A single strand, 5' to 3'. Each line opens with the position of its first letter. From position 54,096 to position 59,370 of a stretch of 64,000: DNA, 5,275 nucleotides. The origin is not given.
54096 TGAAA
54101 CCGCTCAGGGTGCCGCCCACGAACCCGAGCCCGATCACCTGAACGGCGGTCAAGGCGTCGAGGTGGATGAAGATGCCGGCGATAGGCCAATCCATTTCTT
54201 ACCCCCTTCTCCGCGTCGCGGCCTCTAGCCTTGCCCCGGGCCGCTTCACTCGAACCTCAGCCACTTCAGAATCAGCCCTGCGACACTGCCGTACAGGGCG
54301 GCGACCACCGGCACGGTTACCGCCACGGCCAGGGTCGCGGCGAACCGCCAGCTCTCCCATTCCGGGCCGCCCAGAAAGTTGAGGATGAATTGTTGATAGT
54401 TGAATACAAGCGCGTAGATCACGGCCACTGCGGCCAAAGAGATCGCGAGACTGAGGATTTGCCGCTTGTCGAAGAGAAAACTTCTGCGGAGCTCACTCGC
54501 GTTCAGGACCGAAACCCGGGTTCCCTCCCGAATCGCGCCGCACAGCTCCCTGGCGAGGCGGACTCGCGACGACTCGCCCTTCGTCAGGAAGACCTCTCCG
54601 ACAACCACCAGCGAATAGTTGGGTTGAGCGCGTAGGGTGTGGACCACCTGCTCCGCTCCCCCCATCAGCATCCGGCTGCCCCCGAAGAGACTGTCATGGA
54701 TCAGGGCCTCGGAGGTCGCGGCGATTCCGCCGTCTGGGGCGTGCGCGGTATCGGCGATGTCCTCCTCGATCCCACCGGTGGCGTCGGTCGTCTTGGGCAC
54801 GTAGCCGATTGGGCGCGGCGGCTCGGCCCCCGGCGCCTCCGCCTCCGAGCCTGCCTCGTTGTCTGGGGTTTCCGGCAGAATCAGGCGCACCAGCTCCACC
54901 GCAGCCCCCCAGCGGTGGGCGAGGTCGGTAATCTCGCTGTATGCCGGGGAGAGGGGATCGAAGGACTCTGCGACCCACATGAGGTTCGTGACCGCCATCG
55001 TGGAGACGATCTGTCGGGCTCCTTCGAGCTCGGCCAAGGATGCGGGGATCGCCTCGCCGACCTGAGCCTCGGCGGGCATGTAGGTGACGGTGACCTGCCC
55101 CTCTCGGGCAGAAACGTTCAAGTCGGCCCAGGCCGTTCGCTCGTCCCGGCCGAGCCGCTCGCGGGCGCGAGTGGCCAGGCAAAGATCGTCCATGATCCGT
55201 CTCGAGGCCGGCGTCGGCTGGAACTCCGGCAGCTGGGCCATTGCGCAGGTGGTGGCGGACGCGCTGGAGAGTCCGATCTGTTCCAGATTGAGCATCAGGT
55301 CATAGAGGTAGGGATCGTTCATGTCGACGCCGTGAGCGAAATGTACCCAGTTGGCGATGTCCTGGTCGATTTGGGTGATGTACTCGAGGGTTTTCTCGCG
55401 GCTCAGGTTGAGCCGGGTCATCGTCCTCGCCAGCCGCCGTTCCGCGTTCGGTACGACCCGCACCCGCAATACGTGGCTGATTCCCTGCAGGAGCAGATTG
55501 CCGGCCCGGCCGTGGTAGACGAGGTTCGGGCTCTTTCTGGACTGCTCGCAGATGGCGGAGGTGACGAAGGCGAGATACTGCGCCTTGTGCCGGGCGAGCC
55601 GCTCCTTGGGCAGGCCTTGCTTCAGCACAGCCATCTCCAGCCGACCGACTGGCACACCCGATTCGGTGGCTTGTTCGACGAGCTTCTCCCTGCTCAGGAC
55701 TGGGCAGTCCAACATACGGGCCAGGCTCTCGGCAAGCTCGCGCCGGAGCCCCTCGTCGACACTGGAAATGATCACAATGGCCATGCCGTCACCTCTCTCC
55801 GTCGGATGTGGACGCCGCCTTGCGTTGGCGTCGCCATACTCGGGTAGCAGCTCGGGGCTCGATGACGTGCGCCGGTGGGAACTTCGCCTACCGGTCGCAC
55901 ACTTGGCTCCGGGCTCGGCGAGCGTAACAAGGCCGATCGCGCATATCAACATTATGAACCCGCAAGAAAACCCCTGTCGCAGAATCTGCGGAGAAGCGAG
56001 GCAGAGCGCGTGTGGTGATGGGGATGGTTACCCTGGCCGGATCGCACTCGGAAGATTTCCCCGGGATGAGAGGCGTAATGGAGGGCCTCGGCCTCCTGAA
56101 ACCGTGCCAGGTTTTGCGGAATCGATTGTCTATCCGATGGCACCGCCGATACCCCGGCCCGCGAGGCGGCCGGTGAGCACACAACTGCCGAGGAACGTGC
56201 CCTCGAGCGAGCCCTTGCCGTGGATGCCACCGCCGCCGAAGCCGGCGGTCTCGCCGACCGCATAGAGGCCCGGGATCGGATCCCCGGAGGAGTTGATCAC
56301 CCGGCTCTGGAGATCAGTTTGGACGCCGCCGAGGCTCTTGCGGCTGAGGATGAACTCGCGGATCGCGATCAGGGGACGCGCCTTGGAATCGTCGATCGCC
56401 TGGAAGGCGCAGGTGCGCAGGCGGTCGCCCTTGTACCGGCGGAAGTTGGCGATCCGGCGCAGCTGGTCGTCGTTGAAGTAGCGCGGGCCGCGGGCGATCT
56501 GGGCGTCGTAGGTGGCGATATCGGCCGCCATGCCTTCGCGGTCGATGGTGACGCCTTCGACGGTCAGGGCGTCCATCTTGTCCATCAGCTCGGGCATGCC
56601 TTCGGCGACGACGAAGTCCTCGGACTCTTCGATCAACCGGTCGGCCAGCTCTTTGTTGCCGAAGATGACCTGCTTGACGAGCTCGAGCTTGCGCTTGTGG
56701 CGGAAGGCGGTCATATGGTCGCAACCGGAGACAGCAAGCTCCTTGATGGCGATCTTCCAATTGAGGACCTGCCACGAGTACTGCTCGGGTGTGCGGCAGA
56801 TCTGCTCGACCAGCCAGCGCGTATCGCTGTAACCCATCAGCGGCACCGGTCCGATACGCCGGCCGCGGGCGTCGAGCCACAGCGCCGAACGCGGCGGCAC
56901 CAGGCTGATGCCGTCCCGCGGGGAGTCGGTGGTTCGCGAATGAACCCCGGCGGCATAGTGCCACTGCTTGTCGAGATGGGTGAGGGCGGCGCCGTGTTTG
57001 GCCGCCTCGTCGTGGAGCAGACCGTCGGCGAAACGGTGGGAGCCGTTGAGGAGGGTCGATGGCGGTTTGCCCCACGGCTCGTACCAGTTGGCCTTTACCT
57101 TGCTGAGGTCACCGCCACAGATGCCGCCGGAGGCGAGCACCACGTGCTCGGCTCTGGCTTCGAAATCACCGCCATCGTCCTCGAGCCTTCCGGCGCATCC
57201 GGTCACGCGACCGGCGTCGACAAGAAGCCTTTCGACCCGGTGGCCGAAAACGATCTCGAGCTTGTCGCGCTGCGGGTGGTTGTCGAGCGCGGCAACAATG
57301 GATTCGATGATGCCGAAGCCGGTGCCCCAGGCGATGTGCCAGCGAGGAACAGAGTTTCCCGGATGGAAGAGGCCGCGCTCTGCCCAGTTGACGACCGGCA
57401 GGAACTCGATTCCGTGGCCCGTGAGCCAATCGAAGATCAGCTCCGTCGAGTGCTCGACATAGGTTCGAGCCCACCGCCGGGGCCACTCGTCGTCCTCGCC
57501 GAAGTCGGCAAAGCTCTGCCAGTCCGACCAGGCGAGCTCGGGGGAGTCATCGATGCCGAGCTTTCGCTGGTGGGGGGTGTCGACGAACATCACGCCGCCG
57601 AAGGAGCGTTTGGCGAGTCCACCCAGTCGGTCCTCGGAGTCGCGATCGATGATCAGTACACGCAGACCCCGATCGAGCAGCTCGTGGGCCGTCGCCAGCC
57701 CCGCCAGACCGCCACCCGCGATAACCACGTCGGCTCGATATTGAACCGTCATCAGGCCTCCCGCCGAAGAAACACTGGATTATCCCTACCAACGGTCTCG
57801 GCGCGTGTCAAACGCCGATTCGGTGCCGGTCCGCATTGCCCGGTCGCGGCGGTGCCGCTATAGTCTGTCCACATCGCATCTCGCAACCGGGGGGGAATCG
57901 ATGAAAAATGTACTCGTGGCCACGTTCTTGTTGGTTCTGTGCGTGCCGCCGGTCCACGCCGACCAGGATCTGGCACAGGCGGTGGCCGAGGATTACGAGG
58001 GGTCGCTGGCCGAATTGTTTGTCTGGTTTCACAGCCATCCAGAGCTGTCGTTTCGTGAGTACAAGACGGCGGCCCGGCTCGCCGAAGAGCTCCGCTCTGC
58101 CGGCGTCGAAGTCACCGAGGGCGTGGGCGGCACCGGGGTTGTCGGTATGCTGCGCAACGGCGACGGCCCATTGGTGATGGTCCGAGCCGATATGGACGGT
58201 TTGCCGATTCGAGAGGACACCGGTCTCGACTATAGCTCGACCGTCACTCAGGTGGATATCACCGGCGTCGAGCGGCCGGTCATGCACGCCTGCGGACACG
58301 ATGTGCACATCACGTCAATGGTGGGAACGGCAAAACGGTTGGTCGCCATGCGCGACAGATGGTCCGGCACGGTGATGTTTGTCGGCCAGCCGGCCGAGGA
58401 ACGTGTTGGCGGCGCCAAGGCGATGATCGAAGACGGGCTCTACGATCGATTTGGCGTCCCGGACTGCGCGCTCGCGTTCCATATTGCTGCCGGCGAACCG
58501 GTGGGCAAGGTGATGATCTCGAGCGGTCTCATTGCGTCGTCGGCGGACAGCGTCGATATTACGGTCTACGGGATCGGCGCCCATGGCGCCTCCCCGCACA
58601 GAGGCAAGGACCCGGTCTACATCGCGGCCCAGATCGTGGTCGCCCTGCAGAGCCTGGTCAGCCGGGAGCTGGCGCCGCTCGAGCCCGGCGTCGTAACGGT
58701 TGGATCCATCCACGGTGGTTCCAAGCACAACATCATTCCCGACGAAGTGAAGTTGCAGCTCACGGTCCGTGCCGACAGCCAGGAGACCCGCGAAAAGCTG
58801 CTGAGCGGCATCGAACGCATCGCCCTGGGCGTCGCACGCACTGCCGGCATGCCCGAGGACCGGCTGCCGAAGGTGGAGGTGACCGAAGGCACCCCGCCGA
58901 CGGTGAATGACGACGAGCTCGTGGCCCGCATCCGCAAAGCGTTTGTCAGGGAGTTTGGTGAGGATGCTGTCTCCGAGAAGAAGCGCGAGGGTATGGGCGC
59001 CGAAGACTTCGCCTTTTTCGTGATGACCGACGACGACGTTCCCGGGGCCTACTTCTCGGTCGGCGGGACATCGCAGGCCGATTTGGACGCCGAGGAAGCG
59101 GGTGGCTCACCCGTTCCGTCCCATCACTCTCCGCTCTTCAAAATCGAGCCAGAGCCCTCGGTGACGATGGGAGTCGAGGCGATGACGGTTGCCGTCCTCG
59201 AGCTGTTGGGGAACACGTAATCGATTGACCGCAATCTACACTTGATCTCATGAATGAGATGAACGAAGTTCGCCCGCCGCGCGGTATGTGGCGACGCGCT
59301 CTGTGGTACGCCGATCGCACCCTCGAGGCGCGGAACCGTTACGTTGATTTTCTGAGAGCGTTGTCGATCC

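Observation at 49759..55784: Candidate uncharacterised signalling/transport module: TSUP permease + HAMP histidine kinase + two REC-only regulators + two cytidylate-kinase-like proteins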

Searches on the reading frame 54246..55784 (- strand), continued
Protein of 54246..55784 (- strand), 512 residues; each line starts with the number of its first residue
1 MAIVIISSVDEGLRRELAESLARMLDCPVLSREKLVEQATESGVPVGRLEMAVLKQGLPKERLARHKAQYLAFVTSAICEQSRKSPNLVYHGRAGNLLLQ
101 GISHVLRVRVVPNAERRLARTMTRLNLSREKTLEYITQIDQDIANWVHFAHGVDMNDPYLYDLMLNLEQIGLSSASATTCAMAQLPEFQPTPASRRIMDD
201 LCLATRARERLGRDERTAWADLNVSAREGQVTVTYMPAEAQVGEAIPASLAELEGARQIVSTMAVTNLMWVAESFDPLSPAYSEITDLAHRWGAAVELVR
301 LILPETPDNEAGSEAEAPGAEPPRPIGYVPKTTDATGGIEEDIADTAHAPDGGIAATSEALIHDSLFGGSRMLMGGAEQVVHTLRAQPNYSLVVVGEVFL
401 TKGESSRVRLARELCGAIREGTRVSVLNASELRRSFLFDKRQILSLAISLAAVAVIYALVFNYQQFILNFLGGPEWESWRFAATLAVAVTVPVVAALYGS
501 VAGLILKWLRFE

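Call 59: find_encoding_contigs(protein=P0148, flank=8000, max_places=1)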
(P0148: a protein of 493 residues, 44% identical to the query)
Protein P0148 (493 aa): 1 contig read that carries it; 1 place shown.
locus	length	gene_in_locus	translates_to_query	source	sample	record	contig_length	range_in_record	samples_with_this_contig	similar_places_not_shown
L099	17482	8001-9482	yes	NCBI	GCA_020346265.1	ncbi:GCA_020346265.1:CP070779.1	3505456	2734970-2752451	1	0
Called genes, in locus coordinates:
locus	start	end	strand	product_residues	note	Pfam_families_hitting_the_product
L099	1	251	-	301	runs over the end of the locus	PF13237:Fer4_10 (faint), PF12797:Fer4_2 (faint), PF02775:TPP_enzyme_C, PF13187:Fer4_9 (weak), PF00037:Fer4 (weak)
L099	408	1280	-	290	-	PF01855:POR_N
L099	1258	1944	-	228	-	-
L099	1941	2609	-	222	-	PF12225:DUF5981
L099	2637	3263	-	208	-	-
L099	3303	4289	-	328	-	PF00288:GHMP_kinases_N, PF08544:GHMP_kinases_C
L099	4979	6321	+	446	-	PF00343:Phosphorylase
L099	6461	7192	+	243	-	PF00106:adh_short, PF08659:KR, PF23441:SDR (weak), PF13561:adh_short_C2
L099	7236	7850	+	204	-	PF00106:adh_short, PF13561:adh_short_C2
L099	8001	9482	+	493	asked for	PF13189:Cytidylate_kin2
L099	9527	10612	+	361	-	PF01925:TauE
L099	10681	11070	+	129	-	PF00072:Response_reg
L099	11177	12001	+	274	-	PF13189:Cytidylate_kin2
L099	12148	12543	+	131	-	PF00072:Response_reg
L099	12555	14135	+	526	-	PF00672:HAMP, PF00512:HisKA, PF02518:HATPase_c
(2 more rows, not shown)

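Call 70: search_protein_families(library=padloc, proteins=[window:54246-55784:-], max_evalue=0.001)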
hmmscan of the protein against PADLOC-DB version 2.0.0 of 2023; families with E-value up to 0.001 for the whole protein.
window:54246-55784:- (512 aa): 0 families

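Call 76: search_protein_representatives(alignment_id=A2)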
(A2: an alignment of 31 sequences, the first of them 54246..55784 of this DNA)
Query: 31 sequences, 511 profile positions. Proteins with E-value up to 0.001 (for the whole library): 4947; up to 1e-10: 1615; up to 1e-30: 418. The best 150 are listed.
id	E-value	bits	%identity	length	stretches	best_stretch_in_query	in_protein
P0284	6.2e-212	721.2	-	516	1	1-511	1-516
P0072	3.9e-207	705.3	-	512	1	1-510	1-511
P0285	3.5e-194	662.6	-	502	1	1-511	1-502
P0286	6.4e-191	651.9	-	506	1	1-510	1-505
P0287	9.3e-182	621.6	-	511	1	1-511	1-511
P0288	9.4e-179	611.7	-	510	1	1-511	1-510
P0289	5.0e-174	596.1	-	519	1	1-511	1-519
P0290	4.7e-171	586.3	-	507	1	1-511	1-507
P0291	3.3e-170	583.5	-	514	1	1-511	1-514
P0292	2.9e-168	577.1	-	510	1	1-508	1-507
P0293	3.6e-168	576.8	-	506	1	1-511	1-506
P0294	1.6e-165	568.0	-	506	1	1-510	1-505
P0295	5.3e-165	566.3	-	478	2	1-305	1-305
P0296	4.1e-164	563.4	-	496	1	1-511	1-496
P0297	8.7e-164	562.3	-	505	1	1-511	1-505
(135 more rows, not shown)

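Call 77: list_cluster_members(proteins=[P0044, P0001])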
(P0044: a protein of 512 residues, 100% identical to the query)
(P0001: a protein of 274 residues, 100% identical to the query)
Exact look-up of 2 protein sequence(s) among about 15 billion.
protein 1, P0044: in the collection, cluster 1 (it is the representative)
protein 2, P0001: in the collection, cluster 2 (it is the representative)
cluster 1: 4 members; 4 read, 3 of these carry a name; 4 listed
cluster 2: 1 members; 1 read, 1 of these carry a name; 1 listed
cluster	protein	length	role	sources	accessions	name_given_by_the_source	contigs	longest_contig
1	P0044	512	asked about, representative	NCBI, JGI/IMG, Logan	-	cytidylate kinase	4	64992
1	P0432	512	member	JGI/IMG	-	cytidylate kinase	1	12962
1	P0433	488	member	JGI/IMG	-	hypothetical protein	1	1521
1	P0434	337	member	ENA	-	-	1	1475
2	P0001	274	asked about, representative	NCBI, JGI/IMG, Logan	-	cytidylate kinase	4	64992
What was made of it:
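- Tried and rejected: Cluster-member look-up gave no organism name for the window (call 77).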

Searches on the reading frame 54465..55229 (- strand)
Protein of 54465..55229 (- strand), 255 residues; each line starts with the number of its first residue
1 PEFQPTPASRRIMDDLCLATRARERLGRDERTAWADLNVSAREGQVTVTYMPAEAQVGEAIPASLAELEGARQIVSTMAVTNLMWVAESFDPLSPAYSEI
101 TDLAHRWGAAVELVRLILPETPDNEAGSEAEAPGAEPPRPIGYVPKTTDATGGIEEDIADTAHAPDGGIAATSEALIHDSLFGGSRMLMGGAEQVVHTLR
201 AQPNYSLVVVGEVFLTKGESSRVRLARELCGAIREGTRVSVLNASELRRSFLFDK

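Call 41: search_protein_families(library=pfam, max_evalue=10, proteins=[window:54465-55229:-])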
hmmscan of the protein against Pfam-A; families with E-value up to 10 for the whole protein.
seq(255 aa): 0 families

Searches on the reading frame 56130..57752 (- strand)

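Call 65: search_protein_families(library=pfam, max_evalue=0.00001, proteins=[window:56130-57752:-])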
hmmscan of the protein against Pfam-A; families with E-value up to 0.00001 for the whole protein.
window:56130-57752:- (540 aa): 5 families
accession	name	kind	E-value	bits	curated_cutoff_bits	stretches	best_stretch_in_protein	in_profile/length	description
PF00890.30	FAD_binding_2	-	3.4e-52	178.5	20.4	1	8-521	1-414/414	FAD binding domain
PF01266.30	DAO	-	7.7e-12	45.8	27.9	1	8-213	1-207/353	FAD dependent oxidoreductase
PF13450.12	NAD_binding_8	-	2.2e-07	31.5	21.9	1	11-48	1-36/68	NAD(P)-binding Rossmann-like domain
PF01494.25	FAD_binding_3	-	1.4e-06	28.2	22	1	7-41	2-36/349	FAD binding domain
PF12831.13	FAD_oxidored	-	3.9e-06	26.9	27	0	8-64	1-53/416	FAD dependent oxidoreductase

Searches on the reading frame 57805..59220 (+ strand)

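Call 65: search_protein_families(library=pfam, max_evalue=0.00001, proteins=[window:57805-59220:+])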
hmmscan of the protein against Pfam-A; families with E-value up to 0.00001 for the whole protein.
window:57805-59220:+ (471 aa): 2 families
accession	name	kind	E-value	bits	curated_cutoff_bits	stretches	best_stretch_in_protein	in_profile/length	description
PF01546.33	Peptidase_M20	-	2e-30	106.7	24.6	1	125-422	1-176/206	Peptidase family M20/M25/M40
PF07687.19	M20_dimer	-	4.7e-17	62.3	21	1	248-339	7-98/107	Peptidase dimerisation domain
